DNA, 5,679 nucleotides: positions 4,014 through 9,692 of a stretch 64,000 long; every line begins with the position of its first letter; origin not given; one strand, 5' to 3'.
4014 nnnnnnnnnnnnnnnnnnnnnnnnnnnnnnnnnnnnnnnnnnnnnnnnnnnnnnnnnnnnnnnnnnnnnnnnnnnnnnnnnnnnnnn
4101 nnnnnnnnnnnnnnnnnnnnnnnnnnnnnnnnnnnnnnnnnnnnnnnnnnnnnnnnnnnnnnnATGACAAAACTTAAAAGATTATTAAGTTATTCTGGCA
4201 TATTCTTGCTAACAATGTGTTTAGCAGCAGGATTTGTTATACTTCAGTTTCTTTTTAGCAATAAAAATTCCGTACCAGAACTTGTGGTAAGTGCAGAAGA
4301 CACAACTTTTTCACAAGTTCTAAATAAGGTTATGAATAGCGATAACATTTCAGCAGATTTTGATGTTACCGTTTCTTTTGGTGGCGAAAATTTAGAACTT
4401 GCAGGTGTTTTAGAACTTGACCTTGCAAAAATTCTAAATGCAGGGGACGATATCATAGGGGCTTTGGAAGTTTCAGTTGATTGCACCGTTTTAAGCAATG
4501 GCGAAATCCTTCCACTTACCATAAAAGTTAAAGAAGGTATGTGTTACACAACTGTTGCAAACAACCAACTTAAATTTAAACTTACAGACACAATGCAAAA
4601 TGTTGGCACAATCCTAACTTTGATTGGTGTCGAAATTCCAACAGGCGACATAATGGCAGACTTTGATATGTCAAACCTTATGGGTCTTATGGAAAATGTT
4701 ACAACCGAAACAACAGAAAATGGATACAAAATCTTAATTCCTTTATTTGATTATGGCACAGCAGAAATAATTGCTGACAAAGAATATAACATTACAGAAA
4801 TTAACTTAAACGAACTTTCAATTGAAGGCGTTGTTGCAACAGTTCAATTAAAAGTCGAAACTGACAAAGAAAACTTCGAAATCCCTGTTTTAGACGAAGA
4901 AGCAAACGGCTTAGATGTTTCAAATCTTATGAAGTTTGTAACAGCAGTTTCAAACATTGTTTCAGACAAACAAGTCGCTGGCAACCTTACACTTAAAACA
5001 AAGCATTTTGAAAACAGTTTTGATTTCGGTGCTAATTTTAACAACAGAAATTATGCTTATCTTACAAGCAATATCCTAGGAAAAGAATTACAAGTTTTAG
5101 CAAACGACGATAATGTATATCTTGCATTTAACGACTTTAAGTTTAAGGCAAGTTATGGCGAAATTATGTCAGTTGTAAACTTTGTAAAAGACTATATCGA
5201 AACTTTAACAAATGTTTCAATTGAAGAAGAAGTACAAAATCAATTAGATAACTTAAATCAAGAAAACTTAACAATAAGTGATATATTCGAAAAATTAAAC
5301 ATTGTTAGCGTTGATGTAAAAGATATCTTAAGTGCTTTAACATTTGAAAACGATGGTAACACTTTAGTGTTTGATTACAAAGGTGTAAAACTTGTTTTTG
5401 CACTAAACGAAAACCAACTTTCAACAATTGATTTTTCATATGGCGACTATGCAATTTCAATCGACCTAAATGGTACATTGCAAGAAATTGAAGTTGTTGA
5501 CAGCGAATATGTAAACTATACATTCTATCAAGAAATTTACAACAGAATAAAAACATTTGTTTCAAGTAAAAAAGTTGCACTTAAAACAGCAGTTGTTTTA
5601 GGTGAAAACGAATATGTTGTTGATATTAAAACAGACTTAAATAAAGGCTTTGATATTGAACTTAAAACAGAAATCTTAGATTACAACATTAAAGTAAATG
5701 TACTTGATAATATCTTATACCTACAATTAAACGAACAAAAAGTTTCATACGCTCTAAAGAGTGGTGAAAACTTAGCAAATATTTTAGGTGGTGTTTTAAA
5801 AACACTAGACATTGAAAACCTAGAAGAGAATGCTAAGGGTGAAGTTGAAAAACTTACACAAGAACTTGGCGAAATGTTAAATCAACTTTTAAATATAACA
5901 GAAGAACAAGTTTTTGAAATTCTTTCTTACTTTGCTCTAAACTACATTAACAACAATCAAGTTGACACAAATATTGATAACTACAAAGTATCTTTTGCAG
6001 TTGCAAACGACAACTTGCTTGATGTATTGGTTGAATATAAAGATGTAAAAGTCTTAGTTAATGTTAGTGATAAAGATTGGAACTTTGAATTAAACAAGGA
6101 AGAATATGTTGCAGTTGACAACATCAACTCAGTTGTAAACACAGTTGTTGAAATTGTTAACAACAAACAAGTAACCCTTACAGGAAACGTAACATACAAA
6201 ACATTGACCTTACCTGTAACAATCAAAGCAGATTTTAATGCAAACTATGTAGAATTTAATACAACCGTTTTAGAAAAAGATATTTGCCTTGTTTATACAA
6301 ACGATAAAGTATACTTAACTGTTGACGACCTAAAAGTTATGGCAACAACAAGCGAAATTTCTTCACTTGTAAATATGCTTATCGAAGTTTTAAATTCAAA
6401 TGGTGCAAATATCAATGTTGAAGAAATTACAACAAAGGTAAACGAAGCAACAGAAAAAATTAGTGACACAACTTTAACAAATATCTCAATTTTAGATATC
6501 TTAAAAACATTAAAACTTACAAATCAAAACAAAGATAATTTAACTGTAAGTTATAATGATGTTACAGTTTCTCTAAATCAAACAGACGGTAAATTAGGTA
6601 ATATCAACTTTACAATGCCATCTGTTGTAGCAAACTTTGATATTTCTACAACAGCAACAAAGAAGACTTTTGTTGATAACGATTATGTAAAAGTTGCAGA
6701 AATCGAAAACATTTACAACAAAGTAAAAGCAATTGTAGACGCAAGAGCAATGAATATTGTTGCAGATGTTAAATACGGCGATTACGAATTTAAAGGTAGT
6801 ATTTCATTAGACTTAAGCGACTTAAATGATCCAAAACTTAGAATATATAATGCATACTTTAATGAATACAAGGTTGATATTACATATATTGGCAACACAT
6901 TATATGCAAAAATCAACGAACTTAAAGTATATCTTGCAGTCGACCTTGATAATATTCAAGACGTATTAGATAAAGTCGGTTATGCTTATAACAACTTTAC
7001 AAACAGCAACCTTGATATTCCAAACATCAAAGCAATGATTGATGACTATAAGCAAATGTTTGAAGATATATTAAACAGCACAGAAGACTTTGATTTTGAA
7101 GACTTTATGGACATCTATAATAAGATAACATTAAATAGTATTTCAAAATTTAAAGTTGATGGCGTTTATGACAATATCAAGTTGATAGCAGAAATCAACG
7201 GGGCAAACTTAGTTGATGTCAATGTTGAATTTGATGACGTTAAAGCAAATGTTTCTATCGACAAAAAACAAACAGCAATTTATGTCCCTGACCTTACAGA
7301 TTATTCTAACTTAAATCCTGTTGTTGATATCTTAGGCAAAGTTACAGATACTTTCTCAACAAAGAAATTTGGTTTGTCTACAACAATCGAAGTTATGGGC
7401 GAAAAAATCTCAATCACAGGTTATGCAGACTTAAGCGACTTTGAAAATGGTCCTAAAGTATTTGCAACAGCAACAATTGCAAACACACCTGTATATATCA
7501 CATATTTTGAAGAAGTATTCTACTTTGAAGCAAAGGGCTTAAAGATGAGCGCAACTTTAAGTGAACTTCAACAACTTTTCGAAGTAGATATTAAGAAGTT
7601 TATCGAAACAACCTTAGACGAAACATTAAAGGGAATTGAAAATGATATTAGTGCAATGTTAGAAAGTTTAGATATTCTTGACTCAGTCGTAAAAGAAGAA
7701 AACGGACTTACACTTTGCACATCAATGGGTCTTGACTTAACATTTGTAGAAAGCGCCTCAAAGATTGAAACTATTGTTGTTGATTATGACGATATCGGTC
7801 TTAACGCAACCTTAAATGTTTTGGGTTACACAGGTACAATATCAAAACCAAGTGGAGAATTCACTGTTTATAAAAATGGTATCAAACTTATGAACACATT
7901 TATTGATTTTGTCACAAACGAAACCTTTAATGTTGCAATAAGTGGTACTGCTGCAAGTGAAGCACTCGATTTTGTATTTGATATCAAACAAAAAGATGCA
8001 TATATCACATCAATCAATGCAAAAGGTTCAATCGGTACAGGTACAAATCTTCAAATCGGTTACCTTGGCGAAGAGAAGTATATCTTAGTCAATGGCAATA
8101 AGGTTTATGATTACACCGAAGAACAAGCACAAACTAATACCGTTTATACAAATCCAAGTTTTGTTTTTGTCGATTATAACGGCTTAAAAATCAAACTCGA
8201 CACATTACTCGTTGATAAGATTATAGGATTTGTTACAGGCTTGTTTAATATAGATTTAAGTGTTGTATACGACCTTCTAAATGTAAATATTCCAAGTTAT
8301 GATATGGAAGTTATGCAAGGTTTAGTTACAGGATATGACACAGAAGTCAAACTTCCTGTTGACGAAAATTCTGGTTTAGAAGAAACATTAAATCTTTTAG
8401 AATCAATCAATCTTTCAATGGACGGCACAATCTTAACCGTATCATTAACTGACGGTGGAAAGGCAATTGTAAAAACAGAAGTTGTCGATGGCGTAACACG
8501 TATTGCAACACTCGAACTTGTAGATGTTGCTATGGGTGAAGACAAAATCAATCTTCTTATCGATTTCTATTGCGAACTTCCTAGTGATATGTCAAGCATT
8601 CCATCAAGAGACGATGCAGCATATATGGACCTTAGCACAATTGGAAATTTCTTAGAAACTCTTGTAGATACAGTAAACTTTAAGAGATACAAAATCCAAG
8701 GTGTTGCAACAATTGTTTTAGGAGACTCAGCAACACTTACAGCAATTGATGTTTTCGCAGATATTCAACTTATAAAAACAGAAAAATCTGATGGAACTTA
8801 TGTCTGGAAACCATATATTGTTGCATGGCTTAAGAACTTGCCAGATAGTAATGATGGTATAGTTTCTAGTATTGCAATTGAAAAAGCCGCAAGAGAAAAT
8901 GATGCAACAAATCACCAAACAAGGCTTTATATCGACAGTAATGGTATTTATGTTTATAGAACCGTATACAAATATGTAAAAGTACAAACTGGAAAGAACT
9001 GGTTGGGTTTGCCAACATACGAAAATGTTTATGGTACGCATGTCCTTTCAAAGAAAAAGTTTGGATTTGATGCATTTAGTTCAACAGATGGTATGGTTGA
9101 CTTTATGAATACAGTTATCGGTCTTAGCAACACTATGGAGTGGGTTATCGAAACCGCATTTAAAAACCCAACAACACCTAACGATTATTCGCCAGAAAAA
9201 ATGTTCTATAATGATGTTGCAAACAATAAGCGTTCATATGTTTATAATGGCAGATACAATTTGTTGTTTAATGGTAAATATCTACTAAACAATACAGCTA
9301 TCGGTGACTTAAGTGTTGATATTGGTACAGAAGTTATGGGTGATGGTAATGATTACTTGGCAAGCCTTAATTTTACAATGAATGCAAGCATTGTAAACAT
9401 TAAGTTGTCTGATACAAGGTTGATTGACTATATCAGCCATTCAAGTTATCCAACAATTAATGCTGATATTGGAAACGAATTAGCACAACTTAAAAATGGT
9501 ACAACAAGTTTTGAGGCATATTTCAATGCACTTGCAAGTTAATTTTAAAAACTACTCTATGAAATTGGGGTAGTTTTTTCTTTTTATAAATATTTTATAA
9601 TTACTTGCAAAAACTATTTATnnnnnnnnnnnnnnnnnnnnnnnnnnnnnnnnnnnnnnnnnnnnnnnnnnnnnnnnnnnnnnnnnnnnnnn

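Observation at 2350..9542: Operon headed by a catalytically dead-looking Y1 (HUH) transposase homolog, coupled to a membrane protein and followed by a 1792-aa modular protein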

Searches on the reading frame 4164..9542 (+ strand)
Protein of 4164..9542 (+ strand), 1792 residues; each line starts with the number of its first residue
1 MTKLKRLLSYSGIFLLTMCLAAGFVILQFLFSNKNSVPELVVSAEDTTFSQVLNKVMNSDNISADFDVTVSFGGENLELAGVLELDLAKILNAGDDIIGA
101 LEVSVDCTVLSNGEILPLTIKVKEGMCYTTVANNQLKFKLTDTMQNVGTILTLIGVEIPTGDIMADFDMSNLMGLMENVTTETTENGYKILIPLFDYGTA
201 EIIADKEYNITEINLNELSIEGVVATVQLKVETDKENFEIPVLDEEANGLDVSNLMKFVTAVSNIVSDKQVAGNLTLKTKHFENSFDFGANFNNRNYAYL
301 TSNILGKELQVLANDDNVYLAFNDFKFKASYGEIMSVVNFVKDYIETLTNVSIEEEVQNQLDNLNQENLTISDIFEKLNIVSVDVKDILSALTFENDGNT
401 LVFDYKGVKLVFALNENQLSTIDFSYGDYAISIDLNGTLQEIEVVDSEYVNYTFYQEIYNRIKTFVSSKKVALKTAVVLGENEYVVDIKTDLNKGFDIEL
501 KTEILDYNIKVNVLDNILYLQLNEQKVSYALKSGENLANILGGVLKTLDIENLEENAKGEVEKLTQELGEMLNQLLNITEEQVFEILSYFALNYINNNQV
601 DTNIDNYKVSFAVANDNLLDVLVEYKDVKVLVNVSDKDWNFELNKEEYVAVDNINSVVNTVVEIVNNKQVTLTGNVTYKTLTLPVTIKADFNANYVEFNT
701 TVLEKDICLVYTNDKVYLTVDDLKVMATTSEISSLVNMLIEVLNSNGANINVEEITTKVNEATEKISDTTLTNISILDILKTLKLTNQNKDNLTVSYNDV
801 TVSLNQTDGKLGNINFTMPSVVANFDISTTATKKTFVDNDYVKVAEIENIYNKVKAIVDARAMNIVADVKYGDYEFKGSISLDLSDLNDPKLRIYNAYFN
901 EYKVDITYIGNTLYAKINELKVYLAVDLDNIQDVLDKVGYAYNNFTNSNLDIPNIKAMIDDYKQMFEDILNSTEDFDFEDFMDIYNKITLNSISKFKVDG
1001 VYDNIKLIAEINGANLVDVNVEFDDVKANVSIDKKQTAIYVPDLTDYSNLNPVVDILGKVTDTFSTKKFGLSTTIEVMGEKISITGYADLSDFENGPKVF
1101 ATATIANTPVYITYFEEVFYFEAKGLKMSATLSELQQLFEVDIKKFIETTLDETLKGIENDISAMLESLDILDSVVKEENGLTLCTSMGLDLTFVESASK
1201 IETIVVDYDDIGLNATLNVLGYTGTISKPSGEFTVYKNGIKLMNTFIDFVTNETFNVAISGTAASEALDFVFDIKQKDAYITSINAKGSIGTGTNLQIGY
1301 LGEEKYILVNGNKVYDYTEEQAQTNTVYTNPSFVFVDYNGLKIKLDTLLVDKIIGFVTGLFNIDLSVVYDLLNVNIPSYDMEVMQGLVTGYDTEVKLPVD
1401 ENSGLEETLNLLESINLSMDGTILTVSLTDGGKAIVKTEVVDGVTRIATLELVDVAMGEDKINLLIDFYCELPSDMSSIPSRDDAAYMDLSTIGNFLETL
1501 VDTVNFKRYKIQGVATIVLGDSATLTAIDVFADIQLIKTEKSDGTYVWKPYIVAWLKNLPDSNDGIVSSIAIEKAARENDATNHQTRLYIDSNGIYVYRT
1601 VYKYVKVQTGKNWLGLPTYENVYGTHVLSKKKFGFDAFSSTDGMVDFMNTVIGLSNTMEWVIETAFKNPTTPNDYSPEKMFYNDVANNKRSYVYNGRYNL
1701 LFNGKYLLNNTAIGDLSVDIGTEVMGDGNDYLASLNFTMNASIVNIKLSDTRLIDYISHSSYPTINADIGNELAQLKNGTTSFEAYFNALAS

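Call 3: search_protein_families(library=pfam, proteins=[window:4164-9542:+], max_evalue=1)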
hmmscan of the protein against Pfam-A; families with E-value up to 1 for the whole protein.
window:4164-9542:+ (1792 aa): 3 families
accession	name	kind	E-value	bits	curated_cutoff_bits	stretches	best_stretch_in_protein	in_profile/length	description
PF00656.27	Peptidase_C14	-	0.14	12.3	21.4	0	909-964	7-60/233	Caspase domain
PF04320.19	YggL_50S_bp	-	0.23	12.8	27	0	641-682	19-60/102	YggL 50S ribosome-binding protein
PF20292.4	MC7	-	0.46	11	27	1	359-392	18-51/69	ABC-three component (ABC-3C) system Middle Component 7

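Call 4: search_protein_families(library=ncbifam, proteins=[window:4164-9542:+], max_evalue=1)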
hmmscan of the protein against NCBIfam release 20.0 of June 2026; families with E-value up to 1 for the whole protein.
window:4164-9542:+ (1792 aa): 0 families

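Call 10: find_homologous_proteins(query=window:4164-9542:+, max_evalue=0.001)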
Query window:4164-9542:+ (1792 aa): 5 proteins with E <= 0.001 among 8000 candidates.
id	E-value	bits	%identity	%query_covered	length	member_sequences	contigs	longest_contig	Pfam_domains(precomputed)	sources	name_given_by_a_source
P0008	0.0e+0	3844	100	100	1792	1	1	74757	-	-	-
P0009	0.0e+0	3832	70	87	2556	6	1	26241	-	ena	-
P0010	0.0e+0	2598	56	84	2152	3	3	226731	-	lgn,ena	-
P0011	0.0e+0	1195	32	93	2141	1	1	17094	-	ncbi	-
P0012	1.0e-25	108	25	44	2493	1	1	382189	-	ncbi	-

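Call 35: search_solved_structures(query=A5, max_evalue=10)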
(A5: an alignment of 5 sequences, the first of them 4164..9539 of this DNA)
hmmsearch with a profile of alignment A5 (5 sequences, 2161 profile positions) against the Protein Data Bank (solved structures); distinct sequences matched with E-value up to 10: 3.
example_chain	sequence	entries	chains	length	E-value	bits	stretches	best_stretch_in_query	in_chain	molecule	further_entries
5j0k_A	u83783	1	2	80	0.65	10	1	527-582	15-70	designed protein 2L4HC2_23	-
8en2_C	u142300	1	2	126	0.99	9.4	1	279-329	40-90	Nanobody 34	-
6egc_A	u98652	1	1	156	1.9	8.5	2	527-582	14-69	SC_2L4HC2_23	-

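Call 97: search_protein_families(library=pfam, proteins=[P0011, P0012], max_evalue=0.01)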
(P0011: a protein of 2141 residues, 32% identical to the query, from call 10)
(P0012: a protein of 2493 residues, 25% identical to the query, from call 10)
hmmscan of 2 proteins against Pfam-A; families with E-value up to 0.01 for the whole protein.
P0011 (2141 aa): 0 families

P0012 (2493 aa): 0 families

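Call 99: find_encoding_contigs(protein=P0012, flank=6000, max_places=2)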
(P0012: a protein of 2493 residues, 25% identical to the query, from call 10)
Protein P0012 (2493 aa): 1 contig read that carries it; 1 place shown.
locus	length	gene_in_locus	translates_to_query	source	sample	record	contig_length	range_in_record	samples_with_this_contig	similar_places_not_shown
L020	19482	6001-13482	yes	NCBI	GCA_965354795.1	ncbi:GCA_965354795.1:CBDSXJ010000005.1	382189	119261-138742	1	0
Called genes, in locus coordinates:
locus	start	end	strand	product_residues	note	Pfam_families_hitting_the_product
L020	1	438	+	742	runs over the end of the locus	PF00004:AAA, PF17862:AAA_lid_3, PF01434:Peptidase_M41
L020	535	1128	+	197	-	-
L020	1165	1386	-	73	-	-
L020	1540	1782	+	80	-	PF01381:HTH_3 (weak)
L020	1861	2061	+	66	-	PF13560:HTH_31, PF12844:HTH_19, PF01381:HTH_3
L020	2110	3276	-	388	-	-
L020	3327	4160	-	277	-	PF00483:NTP_transferase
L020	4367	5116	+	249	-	-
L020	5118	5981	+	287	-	-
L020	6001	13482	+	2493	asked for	-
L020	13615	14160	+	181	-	PF00210:Ferritin (faint), PF02915:Rubrerythrin, PF21349:RUBY_RBDX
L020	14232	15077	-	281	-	PF02645:DegV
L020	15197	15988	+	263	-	PF04002:RadC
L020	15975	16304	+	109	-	PF12647:RNHCP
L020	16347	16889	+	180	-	-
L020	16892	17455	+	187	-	-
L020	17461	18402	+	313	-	PF00198:2-oxoacid_dh (faint)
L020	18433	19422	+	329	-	PF00579:tRNA-synt_1b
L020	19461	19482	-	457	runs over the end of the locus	PF28494:GlyRS_ins_1 (faint), PF00587:tRNA-synt_2b, PF03129:HGTP_anticodon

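Call 100: find_encoding_contigs(protein=P0011, flank=6000, max_places=2)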
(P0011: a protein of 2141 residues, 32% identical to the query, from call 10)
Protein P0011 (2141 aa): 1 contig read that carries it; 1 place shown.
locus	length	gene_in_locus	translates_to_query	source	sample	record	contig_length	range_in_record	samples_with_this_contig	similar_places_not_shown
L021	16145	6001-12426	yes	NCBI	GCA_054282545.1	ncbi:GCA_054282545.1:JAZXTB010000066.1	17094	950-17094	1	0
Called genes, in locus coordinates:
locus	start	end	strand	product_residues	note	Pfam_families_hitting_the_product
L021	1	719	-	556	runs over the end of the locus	?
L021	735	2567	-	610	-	PF01512:Complex1_51K, PF10589:NADH_4Fe-4S, PF00037:Fer4, PF12837:Fer4_6 (weak), PF12838:Fer4_7 (weak), PF13187:Fer4_9 (weak), PF13237:Fer4_10, PF00037:Fer4, +3 more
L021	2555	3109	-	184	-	PF01257:2Fe-2S_thioredx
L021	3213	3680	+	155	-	PF01161:PBP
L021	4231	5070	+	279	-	-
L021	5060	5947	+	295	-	-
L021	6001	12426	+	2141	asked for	-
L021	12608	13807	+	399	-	PF07454:SpoIIP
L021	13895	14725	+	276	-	PF01261:AP_endonuc_2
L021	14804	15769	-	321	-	PF06414:Zeta_toxin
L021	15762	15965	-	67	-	-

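Call 117: search_protein_families(library=padloc, proteins=[window:4164-9542:+], max_evalue=0.01)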
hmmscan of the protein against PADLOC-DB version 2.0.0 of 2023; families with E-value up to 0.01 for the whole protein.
window:4164-9542:+ (1792 aa): 0 families

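Call 118: search_protein_families(library=phrogs, proteins=[window:4164-9542:+], max_evalue=0.01)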
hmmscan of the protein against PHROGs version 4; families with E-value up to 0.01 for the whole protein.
window:4164-9542:+ (1792 aa): 0 families

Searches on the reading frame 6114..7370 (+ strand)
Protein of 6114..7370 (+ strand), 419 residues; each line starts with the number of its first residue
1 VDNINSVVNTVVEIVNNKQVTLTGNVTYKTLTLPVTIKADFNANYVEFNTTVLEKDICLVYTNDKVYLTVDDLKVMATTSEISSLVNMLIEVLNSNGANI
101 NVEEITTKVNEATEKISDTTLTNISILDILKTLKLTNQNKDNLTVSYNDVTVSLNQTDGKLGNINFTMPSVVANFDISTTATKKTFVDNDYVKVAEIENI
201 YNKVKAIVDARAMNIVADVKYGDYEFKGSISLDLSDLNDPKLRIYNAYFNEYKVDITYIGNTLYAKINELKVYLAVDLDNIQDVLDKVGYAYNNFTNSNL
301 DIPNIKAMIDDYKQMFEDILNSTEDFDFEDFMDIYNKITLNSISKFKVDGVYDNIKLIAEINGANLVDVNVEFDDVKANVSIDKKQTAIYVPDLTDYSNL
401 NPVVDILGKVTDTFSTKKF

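Call 61: predict_structure(alignment_id=A7)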
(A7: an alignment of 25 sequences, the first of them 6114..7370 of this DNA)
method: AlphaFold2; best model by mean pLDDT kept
length: 419 residues; sequences in the alignment: 25
mean_pLDDT: 76.3   pTM: 0.61
mean pLDDT of the five models: 76.3, 72.5, 68.9, 67.0, 63.5
residues with pLDDT >= 90: 80; 70-90: 209; 50-70: 98; < 50: 32
segments of 3 or more residues with pLDDT < 50: 118-124, 322-324, 407-419
pLDDT, mean of each block of 10 residues (from residue 1): 82 90 90 93 92 88 91 87 82 69 68 53 52 65 78 86 87 92 89 85 79 88 84 84 85 84 83 75 62 54 58 58 51 53 68 83 86 88 86 81 54 36
secondary structure, 60 per line:
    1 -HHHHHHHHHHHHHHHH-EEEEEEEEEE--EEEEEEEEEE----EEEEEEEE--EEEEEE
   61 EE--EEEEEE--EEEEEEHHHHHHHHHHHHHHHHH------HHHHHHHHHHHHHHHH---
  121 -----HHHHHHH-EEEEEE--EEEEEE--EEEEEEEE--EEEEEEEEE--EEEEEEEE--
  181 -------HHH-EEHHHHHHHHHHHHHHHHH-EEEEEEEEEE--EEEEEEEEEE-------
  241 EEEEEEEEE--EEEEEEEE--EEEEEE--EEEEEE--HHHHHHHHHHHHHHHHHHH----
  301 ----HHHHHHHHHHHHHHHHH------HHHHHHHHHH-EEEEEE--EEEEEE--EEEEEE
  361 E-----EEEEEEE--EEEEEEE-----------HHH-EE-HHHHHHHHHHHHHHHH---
elements in order: H2-17 E19-28 E31-40 E45-52 E55-62 E65-70 E73-78 H79-95 H102-117 H126-132 E134-139 E142-147 E150-157 E160-168 E171-178 H194-210 E212-221 E224-233 E241-249 E252-259 E262-267 E270-275 H278-296 H305-321 H328-337 E339-344 E347-352 E355-361 E367-373 E376-382 H401-416

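Call 64: fold_search(model_id=the predicted structure, library=pdb)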
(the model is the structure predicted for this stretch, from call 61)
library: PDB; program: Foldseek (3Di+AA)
matches with E <= 10: 1012; with E <= 0.001: 6
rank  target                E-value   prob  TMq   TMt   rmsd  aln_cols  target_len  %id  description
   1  9gtx_A                2.9e-05  1.00  0.21  0.41   8.3       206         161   12  Structural and functional analysis of the Helicobacter pylori lipoprotein chaperone LolA (released 2024-12-18)
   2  2w7q_B                5.2e-05  1.00  0.21  0.38   8.6       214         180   10  Structure of Pseudomonas aeruginosa LolA (released 2009-12-29)
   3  2w7q_A                8.7e-05  1.00  0.21  0.37  10.3       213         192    9  Structure of Pseudomonas aeruginosa LolA (released 2009-12-29)
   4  9gtx_B                1.1e-04  1.00  0.20  0.41   7.8       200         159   12  Structural and functional analysis of the Helicobacter pylori lipoprotein chaperone LolA (released 2024-12-18)
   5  9azz_A                4.0e-04  1.00  0.21  0.39   8.9       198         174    8  Crystal structure of outer membrane lipoprotein carrier protein (LolA) from Ehrlichia ruminantium (released 2024-03-20)
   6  8cgm_A                4.5e-04  1.00  0.22  0.40   8.3       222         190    9  Structure of the lipoprotein transporter LolA from Porphyromonas gingivalis (released 2023-06-21)
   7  8t5t                  1.1e-03  1.00  0.20  0.35   7.8       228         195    9  Crystal structure of outer membrane lipoprotein carrier protein (LolA) from Borrelia burgdorferi (steric acid bound) (released 2023-06-28)
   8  9fzn_B                1.1e-03  0.54  0.11  0.12  25.5       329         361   10  25-phosphosteroid lyase (25-PSL) (released 2026-01-14)
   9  8orn_A                1.3e-03  1.00  0.21  0.38   8.8       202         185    9  Crystal structure of Xanthomonas campestris pv. campestris LolA-LolB complex (released 2023-07-05)
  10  7tpm                  1.5e-03  1.00  0.21  0.36   7.4       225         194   10  Structure of the outer-membrane lipoprotein carrier protein (LolA) from Borrelia burgdorferi (released 2023-03-15)
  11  1iwl                  1.7e-03  1.00  0.20  0.37   8.8       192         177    6  Crystal Structure of the Lipoprotein Localization Factor, LolA (released 2003-07-15)
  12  7azl_C                2.0e-03  0.15  0.08  0.09  27.1       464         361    6  DNA polymerase sliding clamp from Escherichia coli with peptide 38 bound (released 2021-12-01)
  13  4mxt                  2.2e-03  1.00  0.21  0.38   8.2       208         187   12  Crystal structure of an Outer-membrane lipoprotein carrier protein (BACUNI_04723) from Bacteroides uniformis ATCC 8492 a (released 2013-10-16)
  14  9azz_B                2.5e-03  0.99  0.16  0.30  12.3       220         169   12  Crystal structure of outer membrane lipoprotein carrier protein (LolA) from Ehrlichia ruminantium (released 2024-03-20)
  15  2v43_C                2.6e-03  0.99  0.23  0.32  22.4       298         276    5  Crystal structure of RseB: a sensor for periplasmic stress response in E. coli (released 2007-08-28)
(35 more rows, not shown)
